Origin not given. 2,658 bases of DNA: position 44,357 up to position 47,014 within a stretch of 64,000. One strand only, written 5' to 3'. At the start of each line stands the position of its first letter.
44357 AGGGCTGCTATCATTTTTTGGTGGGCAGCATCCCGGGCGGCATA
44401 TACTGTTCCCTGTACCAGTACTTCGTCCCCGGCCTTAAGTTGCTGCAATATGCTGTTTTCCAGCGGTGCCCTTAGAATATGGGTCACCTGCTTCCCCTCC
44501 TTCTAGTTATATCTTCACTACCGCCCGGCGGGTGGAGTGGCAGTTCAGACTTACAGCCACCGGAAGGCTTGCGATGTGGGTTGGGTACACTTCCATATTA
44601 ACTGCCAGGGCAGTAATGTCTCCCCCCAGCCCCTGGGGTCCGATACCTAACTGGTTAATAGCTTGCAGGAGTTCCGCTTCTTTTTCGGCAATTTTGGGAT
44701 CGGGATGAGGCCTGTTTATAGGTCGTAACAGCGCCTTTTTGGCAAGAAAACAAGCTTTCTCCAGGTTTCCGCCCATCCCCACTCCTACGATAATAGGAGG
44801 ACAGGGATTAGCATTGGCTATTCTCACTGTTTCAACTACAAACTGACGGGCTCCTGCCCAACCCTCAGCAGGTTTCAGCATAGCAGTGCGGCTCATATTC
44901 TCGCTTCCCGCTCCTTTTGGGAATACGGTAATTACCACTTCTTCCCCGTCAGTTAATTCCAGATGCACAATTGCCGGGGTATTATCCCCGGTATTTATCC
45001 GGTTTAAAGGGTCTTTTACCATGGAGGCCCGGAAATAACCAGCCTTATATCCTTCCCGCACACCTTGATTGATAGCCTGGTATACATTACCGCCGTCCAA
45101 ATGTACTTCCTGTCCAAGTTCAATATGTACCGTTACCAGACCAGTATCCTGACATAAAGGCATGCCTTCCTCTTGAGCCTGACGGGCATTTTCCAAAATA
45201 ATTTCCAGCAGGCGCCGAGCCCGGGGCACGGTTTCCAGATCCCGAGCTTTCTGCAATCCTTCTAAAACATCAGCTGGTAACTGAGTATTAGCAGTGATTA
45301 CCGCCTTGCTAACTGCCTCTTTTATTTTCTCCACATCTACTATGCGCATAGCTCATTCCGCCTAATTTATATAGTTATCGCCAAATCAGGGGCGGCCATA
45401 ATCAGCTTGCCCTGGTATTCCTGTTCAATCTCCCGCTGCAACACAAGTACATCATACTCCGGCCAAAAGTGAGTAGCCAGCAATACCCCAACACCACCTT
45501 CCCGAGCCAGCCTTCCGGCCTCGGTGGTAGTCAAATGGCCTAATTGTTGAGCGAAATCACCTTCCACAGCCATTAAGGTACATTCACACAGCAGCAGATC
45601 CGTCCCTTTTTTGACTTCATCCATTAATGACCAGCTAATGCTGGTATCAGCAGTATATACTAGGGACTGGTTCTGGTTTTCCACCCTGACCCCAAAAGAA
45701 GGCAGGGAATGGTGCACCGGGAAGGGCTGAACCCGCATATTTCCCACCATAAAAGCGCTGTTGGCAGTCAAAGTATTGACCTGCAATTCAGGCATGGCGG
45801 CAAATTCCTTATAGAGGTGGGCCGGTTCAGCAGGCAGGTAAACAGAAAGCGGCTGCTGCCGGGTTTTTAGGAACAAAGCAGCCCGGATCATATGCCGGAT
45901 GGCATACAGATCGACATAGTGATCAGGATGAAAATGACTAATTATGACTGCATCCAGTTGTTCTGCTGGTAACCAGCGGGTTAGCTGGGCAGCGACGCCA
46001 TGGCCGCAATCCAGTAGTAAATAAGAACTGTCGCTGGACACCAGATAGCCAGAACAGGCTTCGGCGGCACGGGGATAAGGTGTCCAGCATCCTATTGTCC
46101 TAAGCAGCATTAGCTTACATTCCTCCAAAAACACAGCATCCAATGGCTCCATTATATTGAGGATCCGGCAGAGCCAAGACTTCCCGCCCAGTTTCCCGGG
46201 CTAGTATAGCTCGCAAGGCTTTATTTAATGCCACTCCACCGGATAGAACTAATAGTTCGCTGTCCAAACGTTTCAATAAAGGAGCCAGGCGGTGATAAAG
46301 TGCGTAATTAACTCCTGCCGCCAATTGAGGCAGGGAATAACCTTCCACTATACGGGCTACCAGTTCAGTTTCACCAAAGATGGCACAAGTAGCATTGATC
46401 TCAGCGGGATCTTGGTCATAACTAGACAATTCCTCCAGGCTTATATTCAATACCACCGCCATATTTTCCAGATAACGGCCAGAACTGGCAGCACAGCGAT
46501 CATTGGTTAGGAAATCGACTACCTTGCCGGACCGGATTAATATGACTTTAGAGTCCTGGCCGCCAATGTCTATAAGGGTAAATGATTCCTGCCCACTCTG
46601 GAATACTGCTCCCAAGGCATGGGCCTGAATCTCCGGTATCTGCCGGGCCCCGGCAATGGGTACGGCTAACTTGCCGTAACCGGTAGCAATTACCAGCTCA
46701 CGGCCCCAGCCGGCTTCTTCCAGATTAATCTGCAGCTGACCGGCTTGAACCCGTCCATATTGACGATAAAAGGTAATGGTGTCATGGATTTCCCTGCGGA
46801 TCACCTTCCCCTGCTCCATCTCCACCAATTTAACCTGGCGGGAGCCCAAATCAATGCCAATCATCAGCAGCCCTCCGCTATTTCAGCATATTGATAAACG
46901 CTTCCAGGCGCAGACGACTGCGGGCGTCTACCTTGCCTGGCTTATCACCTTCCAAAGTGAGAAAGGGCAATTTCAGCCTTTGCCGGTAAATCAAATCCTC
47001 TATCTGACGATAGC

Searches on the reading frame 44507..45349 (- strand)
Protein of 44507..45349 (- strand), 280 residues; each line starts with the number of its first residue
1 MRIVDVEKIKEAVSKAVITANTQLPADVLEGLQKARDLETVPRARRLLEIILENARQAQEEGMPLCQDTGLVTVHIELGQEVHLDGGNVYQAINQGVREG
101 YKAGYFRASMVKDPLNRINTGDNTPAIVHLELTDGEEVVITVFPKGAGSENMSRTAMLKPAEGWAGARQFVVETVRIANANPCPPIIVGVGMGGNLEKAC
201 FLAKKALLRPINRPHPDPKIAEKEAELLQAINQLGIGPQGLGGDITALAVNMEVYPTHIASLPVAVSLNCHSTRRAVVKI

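Call 26: search_protein_families(library=pfam, proteins=[window:44507-45349:-], max_evalue=0.00001)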
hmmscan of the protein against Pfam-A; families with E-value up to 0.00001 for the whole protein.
window:44507-45349:- (280 aa): 1 family
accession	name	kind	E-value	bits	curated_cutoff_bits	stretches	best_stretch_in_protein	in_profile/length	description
PF05681.19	Fumerase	-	9.4e-110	366.6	25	1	11-278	2-269/270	Fumarate hydratase (Fumerase)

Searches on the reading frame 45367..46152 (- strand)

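Call 26: search_protein_families(library=pfam, proteins=[window:45367-46152:-], max_evalue=0.00001)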
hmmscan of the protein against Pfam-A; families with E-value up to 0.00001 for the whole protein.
window:45367-46152:- (261 aa): 2 families
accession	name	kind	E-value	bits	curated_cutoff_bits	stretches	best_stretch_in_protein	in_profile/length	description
PF12706.13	Lactamase_B_2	-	7.4e-23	81.6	27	1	45-229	3-200/200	Beta-lactamase superfamily domain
PF00753.33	Lactamase_B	-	1.8e-12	48.1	22.7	1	32-175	5-155/196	Metallo-beta-lactamase superfamily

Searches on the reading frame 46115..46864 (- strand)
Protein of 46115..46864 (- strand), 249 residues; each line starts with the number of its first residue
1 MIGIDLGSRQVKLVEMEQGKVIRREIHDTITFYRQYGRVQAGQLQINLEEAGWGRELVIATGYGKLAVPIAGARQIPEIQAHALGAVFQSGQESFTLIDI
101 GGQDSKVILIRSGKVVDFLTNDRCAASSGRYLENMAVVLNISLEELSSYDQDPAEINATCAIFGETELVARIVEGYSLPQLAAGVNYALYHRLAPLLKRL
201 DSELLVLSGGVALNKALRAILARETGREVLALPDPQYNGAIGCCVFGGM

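Call 26: search_protein_families(library=pfam, proteins=[window:46115-46864:-], max_evalue=0.00001)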
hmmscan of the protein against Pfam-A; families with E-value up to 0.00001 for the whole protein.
window:46115-46864:- (249 aa): 1 family
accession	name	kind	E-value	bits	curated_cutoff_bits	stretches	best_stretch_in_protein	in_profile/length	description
PF01869.26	BcrAD_BadFG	-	8.5e-37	127.6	31.5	1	2-246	1-270/271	BadF/BadG/BcrA/BcrD ATPase family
